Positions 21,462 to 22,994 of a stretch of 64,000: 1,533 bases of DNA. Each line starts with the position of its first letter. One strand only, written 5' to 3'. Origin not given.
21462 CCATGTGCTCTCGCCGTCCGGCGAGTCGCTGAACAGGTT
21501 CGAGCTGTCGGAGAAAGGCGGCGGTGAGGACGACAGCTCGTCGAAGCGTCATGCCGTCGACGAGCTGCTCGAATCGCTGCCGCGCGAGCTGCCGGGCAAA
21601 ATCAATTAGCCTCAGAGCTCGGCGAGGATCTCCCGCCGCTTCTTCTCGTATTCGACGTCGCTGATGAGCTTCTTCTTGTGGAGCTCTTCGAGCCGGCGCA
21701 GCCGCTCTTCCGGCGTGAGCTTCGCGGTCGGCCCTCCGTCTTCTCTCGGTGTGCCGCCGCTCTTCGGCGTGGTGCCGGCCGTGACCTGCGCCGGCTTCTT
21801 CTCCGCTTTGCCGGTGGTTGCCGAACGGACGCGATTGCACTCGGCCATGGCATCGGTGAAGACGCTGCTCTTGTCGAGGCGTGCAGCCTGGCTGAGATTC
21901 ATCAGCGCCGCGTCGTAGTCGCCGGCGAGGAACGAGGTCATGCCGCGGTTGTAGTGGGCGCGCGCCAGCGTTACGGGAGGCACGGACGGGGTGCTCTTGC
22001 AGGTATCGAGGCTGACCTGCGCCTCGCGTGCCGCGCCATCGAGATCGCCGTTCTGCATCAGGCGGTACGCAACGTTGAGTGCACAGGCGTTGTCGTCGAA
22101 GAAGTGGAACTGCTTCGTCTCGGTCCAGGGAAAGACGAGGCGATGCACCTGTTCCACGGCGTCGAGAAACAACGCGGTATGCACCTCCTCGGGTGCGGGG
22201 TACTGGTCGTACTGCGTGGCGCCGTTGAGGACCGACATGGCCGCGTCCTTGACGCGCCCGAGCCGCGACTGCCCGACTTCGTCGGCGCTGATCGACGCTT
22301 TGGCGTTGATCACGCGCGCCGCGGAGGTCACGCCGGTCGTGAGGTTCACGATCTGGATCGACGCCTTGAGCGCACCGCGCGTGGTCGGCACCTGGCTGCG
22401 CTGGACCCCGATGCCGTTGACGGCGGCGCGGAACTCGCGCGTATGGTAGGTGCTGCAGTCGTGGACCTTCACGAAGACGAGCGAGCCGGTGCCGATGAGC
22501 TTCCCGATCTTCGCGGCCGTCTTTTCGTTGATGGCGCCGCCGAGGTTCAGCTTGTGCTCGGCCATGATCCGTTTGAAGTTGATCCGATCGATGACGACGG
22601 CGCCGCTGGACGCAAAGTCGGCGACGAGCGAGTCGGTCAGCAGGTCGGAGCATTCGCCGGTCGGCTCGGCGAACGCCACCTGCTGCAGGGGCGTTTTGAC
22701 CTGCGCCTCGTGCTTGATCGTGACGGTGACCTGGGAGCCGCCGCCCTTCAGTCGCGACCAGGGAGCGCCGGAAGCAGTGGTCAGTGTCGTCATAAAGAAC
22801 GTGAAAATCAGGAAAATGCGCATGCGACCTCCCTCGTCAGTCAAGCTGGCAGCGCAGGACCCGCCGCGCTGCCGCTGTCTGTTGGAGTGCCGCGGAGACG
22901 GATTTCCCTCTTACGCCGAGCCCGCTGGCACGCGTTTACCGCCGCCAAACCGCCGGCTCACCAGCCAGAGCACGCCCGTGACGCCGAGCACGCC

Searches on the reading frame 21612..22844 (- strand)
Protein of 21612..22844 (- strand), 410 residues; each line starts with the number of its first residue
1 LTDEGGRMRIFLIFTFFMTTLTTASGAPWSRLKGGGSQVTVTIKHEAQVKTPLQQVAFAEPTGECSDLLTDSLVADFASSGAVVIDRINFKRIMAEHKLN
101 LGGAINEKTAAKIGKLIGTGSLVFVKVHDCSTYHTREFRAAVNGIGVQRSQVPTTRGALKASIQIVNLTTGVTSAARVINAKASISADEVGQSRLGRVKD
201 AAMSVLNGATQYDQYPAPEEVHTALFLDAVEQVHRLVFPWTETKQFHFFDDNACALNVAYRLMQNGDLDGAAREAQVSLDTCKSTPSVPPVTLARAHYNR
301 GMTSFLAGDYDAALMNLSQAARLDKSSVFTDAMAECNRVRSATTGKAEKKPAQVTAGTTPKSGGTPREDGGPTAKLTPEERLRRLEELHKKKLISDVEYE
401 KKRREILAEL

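Call 3: search_protein_families(library=pfam, proteins=[window:21612-22844:-], max_evalue=0.1)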
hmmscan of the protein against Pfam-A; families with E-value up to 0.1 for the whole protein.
window:21612-22844:- (410 aa): 8 families
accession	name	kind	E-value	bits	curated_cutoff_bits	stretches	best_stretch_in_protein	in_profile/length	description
PF00515.34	TPR_1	-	0.00018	21.6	27.8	1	294-325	1-32/34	Tetratricopeptide repeat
PF07719.23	TPR_2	-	0.00027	21.3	27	1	294-325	1-32/34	Tetratricopeptide repeat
PF09851.14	SHOCT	-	0.00034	20.7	27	1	380-407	1-28/28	Short C-terminal domain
PF13424.12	TPR_12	-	0.0093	16.6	30.1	1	253-325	3-76/77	Tetratricopeptide repeat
PF13428.12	TPR_14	-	0.015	16.3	23.5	0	295-327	2-34/44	Tetratricopeptide repeat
PF07219.19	HemY_N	-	0.046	14.3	31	0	294-330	59-95/107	HemY protein N-terminus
PF13181.12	TPR_8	-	0.059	14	25.7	0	294-325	1-32/34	Tetratricopeptide repeat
PF13414.12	TPR_11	-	0.09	12.9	26.8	0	307-327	7-27/42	TPR repeat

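Call 4: search_protein_families(library=padloc, proteins=[window:21612-22844:-], max_evalue=0.1)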
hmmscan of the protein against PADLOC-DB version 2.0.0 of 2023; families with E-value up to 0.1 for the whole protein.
window:21612-22844:- (410 aa): 0 families
